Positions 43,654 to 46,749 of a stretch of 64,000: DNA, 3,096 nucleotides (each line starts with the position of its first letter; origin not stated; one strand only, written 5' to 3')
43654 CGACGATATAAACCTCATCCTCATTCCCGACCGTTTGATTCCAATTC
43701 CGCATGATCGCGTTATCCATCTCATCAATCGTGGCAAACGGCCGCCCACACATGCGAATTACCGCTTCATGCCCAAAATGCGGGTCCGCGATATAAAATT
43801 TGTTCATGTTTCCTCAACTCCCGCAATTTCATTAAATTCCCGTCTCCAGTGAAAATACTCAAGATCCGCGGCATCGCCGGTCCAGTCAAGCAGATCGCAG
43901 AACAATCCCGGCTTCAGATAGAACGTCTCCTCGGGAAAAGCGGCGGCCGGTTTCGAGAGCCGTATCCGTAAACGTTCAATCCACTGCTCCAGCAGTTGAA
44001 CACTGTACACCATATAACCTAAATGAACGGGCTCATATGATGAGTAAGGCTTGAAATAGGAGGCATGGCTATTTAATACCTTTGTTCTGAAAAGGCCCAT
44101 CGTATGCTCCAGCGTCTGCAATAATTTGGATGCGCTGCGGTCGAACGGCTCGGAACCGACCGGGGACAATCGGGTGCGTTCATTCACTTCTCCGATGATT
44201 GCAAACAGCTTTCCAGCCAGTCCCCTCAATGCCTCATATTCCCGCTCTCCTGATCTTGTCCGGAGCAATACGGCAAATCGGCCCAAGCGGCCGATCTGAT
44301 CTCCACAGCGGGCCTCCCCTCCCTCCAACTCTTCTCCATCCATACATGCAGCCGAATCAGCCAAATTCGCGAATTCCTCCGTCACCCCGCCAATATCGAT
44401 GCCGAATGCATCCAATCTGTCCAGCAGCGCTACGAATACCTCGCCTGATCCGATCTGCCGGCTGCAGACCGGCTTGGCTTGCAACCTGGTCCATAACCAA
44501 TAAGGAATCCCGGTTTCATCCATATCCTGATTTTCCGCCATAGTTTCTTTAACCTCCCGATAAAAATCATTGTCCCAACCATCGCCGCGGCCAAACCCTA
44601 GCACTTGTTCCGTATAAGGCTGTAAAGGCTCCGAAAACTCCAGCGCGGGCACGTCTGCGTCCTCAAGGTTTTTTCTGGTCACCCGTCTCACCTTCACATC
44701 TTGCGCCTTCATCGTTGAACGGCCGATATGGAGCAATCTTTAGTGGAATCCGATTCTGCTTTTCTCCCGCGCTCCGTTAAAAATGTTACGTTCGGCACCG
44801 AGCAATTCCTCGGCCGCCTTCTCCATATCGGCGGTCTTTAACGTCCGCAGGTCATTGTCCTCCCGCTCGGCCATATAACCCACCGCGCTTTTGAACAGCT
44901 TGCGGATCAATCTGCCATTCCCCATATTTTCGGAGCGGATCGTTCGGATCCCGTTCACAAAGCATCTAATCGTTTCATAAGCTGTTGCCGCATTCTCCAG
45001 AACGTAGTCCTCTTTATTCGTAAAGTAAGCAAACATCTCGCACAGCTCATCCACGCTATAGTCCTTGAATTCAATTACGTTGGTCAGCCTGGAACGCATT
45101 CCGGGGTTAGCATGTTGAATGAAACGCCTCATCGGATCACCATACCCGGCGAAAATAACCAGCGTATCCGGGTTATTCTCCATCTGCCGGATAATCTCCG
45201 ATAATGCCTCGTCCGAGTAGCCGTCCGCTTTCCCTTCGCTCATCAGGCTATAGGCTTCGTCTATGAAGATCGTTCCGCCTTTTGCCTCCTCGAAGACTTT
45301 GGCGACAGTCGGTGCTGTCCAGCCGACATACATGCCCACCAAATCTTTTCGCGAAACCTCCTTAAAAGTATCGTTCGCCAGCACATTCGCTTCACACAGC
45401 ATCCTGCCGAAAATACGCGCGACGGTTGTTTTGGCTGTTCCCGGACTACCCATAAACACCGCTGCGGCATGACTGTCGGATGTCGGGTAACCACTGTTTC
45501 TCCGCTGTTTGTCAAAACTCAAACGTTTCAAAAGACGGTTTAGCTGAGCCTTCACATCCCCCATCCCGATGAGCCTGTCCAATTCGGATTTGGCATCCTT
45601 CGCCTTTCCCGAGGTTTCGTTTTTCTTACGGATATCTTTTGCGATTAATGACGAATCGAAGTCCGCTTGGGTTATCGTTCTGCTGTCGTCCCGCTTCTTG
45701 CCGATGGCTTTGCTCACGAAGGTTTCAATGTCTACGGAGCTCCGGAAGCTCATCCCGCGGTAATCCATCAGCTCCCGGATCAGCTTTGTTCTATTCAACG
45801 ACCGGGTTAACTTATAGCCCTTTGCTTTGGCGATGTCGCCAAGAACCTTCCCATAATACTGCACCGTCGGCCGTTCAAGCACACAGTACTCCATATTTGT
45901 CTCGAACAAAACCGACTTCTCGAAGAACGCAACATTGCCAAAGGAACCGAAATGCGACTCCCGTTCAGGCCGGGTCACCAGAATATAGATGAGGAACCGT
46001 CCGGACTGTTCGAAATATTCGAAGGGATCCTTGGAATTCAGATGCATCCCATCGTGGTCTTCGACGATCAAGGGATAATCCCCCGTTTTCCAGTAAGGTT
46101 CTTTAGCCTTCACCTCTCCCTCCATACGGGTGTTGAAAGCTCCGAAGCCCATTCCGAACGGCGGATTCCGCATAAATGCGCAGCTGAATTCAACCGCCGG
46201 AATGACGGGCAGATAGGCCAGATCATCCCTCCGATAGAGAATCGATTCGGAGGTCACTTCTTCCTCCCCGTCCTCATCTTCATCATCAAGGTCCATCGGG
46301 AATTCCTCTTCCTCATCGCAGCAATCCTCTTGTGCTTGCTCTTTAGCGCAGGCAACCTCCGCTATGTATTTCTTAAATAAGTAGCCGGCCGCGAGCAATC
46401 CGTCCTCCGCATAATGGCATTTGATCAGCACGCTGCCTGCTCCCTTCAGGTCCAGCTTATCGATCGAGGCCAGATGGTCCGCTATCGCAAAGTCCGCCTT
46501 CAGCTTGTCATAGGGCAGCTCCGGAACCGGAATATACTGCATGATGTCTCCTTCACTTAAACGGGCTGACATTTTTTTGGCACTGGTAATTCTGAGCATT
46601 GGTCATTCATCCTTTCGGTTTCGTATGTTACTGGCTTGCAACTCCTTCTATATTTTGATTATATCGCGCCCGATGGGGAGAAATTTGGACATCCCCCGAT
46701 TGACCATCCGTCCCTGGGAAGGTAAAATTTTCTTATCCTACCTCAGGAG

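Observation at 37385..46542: Tightly coupled five-gene operon (CbxX/SpoVK-type AAA+ ATPase, 310-aa hypothetical, small metallophosphoesterase, 255-aa hypothetical, 1679-aa Sel1-repeat giant) that fits no named system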

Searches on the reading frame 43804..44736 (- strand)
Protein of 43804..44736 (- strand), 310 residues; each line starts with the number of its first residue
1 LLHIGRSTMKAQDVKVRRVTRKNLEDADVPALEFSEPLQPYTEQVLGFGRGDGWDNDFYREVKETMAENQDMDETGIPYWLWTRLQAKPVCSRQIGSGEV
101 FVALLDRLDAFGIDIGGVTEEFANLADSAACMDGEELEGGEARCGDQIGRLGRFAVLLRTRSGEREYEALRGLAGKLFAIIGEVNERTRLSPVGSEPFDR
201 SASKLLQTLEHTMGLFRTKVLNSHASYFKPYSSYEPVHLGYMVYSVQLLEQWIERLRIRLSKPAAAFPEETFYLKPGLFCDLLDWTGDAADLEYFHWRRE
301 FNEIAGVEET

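Call 4: search_protein_families(library=pfam, proteins=[window:43804-44736:-], max_evalue=0.01)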
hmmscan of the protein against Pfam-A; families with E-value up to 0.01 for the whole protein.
window:43804-44736:- (310 aa): 0 families

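Call 5: search_protein_families(library=padloc, proteins=[window:43804-44736:-], max_evalue=0.01)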
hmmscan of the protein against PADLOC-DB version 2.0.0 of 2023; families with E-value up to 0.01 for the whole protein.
window:43804-44736:- (310 aa): 0 families

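Call 7: search_protein_families(library=ncbifam, proteins=[window:43804-44736:-], max_evalue=0.01)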
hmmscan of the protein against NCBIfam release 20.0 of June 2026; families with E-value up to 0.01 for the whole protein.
window:43804-44736:- (310 aa): 0 families

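Call 11: find_homologous_proteins(query=window:43804-44736:-)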
Query window:43804-44736:- (310 aa): 1 proteins with E <= 0.001 among 1987 candidates.
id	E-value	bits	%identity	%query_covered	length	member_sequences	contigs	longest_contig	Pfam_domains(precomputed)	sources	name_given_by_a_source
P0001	2.5e-196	669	100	94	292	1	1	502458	-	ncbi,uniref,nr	ncbi:hypothetical protein [Paenibacillus thalictri]|uniref:Uncharacterized protein n=1 Tax=Paenibaci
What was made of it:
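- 43804..44736 (-): famB helical protein ('310-aa hypothetical'). The conserved part is 43804-44541. The N-terminal ~65 residues are absent from all homologues. Only the self hit was found among 5.8 billion clusters by word search (call 11).
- Checked: Its real start may be ATG 44541, giving a 198-nt gap, or the GTG at 44682 that NCBI uses (292 aa, call 11).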

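Call 12: find_encoding_contigs(protein=P0001, flank=10000, max_places=4)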
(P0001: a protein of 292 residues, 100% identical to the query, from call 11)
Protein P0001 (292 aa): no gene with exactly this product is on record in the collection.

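Call 23: search_protein_families(library=phrogs, proteins=[window:43804-44736:-], max_evalue=0.01)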
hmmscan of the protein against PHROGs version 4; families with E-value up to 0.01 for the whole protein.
window:43804-44736:- (310 aa): 0 families

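Call 30: search_solved_structures(query=A4, max_evalue=10)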
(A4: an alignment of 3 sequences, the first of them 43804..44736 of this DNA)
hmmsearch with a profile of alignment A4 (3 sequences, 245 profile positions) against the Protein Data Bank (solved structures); distinct sequences matched with E-value up to 10: 10.
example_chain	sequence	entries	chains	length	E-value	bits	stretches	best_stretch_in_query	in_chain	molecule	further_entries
8u0u_A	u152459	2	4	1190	0.029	17.2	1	30-170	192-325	Helicase/UvrB N-terminal domain-containing protein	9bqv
9bf1_A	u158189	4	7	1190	0.029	17.2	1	30-170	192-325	Helicase/UvrB N-terminal domain-containing protein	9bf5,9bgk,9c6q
9ezx_A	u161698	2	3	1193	0.029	17.2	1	30-170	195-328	Helicase/UvrB N-terminal domain-containing protein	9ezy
9khv_A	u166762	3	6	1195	0.029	17.2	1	30-170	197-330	Helicase/UvrB N-terminal domain-containing protein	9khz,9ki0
8u0w_A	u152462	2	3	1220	0.03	17.2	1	30-170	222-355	Helicase/UvrB N-terminal domain-containing protein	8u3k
3uca_A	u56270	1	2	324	0.48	13.2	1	131-191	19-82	Geranyltranstransferase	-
5f3m_A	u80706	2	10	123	0.61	12.9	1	39-127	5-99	7,8-dihydroneopterin aldolase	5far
8su7_A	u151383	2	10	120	0.81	12.5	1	48-127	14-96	7,8-dihydroneopterin aldolase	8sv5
4kp4_A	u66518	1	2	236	1.3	11.8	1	78-123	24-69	Osmolarity sensor protein EnvZ, Histidine kinase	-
9m3i_A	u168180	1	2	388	2.2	11.1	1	74-147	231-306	E3 ubiquitin-protein ligase BRE1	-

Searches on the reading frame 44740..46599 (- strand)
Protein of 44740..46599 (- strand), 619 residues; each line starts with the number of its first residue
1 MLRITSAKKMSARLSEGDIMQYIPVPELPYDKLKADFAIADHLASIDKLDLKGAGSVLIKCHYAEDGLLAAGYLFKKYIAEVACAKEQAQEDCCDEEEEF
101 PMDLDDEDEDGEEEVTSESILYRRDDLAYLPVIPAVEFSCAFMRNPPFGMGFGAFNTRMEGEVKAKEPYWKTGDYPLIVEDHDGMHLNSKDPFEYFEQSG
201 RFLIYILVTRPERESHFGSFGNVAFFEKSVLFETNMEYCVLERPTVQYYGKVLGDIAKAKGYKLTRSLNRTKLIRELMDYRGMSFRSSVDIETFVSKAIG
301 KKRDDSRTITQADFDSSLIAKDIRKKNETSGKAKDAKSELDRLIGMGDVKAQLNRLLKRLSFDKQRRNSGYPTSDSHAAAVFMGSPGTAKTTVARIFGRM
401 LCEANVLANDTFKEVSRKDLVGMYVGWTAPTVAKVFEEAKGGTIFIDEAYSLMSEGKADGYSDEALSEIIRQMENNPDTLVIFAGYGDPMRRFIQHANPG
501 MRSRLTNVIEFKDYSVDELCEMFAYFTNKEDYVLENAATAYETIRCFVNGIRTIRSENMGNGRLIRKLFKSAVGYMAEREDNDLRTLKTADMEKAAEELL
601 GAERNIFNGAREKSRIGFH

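Call 4: search_protein_families(library=pfam, proteins=[window:44740-46599:-], max_evalue=0.01)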
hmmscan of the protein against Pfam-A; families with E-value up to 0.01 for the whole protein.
window:44740-46599:- (619 aa): 3 families
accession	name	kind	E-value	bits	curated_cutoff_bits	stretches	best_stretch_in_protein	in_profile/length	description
PF00004.35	AAA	-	2e-13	51.4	21.2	1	381-510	2-128/131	ATPase family associated with various cellular activities (AAA)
PF17866.7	AAA_lid_6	-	0.00013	22.4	24.3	1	553-589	14-57/60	AAA lid domain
PF07728.20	AAA_5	-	0.0018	18.7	22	1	382-448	4-74/139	AAA domain (dynein-related subfamily)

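Call 5: search_protein_families(library=padloc, proteins=[window:44740-46599:-], max_evalue=0.01)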
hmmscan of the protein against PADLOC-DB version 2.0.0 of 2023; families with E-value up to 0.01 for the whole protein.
window:44740-46599:- (619 aa): 2 families
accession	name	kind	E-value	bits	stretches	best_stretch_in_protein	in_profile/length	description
PDLC00915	TRIP13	-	0.00017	19.1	1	376-438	62-124/302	TRIP13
PDLC04232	IetA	-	0.0027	15.2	1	325-452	67-186/330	-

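Call 7: search_protein_families(library=ncbifam, proteins=[window:44740-46599:-], max_evalue=0.01)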
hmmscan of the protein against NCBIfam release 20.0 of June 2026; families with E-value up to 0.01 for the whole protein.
window:44740-46599:- (619 aa): 7 families
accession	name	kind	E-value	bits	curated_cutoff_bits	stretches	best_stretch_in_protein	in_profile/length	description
TIGR02881.1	spore_V_K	equivalog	3.5e-55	186.9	422.95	1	337-579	2-241/261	stage V sporulation protein K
TIGR03922.1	T7SS_EccA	equivalog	2.5e-51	174.9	466.65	1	322-582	257-528/557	type VII secretion AAA-ATPase EccA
TIGR02880.1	cbbX_cfxQ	equivalog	1.7e-43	148.9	459.25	1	322-572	3-249/284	CbbX protein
TIGR01241.2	FtsH_fam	equivalog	1.3e-05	24.2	600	1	380-448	198-262/598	ATP-dependent zinc metalloprotease FtsH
NF008004.0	PRK10733.1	equivalog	0.00054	18.1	1008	1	381-451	189-255/644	ATP-dependent zinc metalloprotease FtsH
NF003069.1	PRK03992.1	subfamily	0.00085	18.6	500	1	381-464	169-248/379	proteasome-activating nucleotidase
TIGR01242.2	TIGR01242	subfamily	0.0018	17.3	500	1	381-453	152-220/362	proteasome-activating nucleotidase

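Call 23: search_protein_families(library=phrogs, proteins=[window:44740-46599:-], max_evalue=0.01)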
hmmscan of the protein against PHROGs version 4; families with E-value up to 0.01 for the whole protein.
window:44740-46599:- (619 aa): 7 families
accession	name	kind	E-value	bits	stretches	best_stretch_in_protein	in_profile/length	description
phrog_4339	-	unknown function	7.3e-20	72.6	1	271-523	242-447/552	-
phrog_168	-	DNA, RNA and nucleotide metabolism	1.5e-05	25.9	1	381-594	46-230/314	clamp loader of DNA polymerase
phrog_3757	-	unknown function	6.6e-05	23.5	1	331-530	83-272/367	-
phrog_5846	-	DNA, RNA and nucleotide metabolism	8.1e-05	23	1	340-531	15-170/380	clamp loader of DNA polymerase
phrog_30773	-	unknown function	0.00019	20.9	1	380-452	199-267/666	-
phrog_10401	-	other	0.00073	19.4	1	376-475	459-555/667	ATPase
phrog_9172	-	unknown function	0.0067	16.3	0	377-468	107-195/509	-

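Call 25: search_solved_structures(query=window:44740-46599:-, max_evalue=0.001)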
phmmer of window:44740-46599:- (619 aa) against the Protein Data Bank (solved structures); distinct sequences matched with E-value up to 0.001: 4.
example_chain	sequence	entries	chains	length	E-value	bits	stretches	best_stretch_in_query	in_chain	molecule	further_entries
3syk_A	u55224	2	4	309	1.3e-39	139.3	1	320-589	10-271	Protein CbbX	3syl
3zuh_A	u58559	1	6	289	3.5e-39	137.9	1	322-572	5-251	PROTEIN CBBX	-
9lur_A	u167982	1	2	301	1.7e-37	132.4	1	334-572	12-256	ESX-1 secretion system protein EccA1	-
6chs_H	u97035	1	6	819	4.7e-05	25.2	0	364-478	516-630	Putative cell division control protein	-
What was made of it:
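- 44740..46599 (-): Tandem AAA+ ATPase (619 aa, or 600 aa from ATG 46542). D1 (residues 1-~325, 45625-46599) is a degenerate AAA+ domain with an acidic loop. D2 (44740-45624) is an active CbbX/SpoVK/EccA-type module that ends in a conserved (R/K)IGF tail. D2 family hits: Pfam AAA/AAA_lid_6 (call 4); NCBIfam SpoVK, EccA and CbbX, all sub-threshold (call 7); PDB CbbX 1e-39 and EccA1 2e-37 (call 25).
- On CbxX/SpoVK/EccA clade of AAA+ ATPases: PDB CbbX 1e-39 (call 25).
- Closest known: CbbX. Same: PDB CbbX scores 1e-39 and EccA1 scores 2e-37 (call 25).
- D2 is closest to SpoVK, EccA and CbbX (calls 7, 25).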

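Call 66: find_related_loci(query=A6, collection=metagenome_contigs, flank=10000)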
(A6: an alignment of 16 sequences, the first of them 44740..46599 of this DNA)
Query A6 (619 aa) in metagenome_contigs; peptide patterns used: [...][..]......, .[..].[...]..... (x = any residue, [..] = any of these).
600 stretches matched a pattern (row limit reached: there are more); 590 encode a relative of the query (tblastn E <= 1e-3); the best 80 are kept; 79 distinct loci.
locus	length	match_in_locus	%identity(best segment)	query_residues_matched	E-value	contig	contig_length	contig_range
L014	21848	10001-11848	50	1-618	0e+0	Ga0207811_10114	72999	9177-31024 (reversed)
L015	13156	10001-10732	42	334-579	2e-50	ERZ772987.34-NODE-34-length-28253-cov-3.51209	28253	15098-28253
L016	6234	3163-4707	40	324-579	7e-50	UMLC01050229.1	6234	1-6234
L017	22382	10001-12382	34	237-579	1e-49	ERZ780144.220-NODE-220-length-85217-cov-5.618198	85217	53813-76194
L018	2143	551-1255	39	339-579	4e-50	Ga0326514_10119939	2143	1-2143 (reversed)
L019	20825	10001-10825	39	323-593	5e-49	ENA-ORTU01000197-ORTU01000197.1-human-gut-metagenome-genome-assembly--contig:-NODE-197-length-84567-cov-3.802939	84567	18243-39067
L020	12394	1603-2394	39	323-598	8e-49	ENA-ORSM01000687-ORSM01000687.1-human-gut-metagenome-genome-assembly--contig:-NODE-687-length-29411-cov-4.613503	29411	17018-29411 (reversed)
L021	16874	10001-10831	38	338-618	1e-48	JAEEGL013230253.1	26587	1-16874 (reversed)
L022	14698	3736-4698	35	289-592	1e-48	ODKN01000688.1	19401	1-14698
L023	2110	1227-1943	41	339-579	8e-50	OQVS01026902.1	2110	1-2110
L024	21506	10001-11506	39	309-579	5e-48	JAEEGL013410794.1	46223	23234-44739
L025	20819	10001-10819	37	339-606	1e-47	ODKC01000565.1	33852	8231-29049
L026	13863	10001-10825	35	328-599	1e-47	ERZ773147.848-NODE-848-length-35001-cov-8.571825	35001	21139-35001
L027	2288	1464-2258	37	330-593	2e-48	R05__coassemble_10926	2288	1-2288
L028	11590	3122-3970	36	318-605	9e-48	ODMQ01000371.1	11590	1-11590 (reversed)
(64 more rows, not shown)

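Call 94: find_related_loci(query=A6, collection=viral_contigs, flank=10000)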
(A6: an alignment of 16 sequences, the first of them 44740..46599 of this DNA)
Query A6 (619 aa) in viral_contigs; peptide patterns used: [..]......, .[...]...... (x = any residue, [..] = any of these).
600 stretches matched a pattern (row limit reached: there are more); 555 encode a relative of the query (tblastn E <= 1e-3); the best 80 are kept; 80 distinct loci.
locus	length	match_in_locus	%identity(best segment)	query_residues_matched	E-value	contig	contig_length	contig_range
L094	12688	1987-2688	40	335-573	6e-47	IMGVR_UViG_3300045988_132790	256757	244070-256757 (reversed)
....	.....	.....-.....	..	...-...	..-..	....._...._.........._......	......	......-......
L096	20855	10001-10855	37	322-618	7e-47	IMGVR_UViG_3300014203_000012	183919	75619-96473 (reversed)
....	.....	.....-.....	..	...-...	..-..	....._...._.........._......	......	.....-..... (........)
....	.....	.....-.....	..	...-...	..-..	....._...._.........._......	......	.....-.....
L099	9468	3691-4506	38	336-603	2e-44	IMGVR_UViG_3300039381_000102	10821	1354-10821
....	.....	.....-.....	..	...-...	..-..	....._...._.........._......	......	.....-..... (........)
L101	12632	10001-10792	37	306-579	3e-43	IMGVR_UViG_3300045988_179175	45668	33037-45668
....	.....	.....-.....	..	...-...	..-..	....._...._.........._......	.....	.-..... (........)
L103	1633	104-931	37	325-595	5e-44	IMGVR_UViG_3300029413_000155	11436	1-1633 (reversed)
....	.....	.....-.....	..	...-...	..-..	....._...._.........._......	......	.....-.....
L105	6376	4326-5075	36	339-587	2e-42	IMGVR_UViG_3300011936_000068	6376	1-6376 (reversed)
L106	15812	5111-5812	36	340-579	6e-42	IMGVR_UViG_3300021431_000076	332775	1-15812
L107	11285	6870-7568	36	340-573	1e-41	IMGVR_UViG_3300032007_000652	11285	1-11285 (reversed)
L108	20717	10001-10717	37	338-579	1e-41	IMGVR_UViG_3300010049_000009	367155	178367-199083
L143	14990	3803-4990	29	196-605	5e-31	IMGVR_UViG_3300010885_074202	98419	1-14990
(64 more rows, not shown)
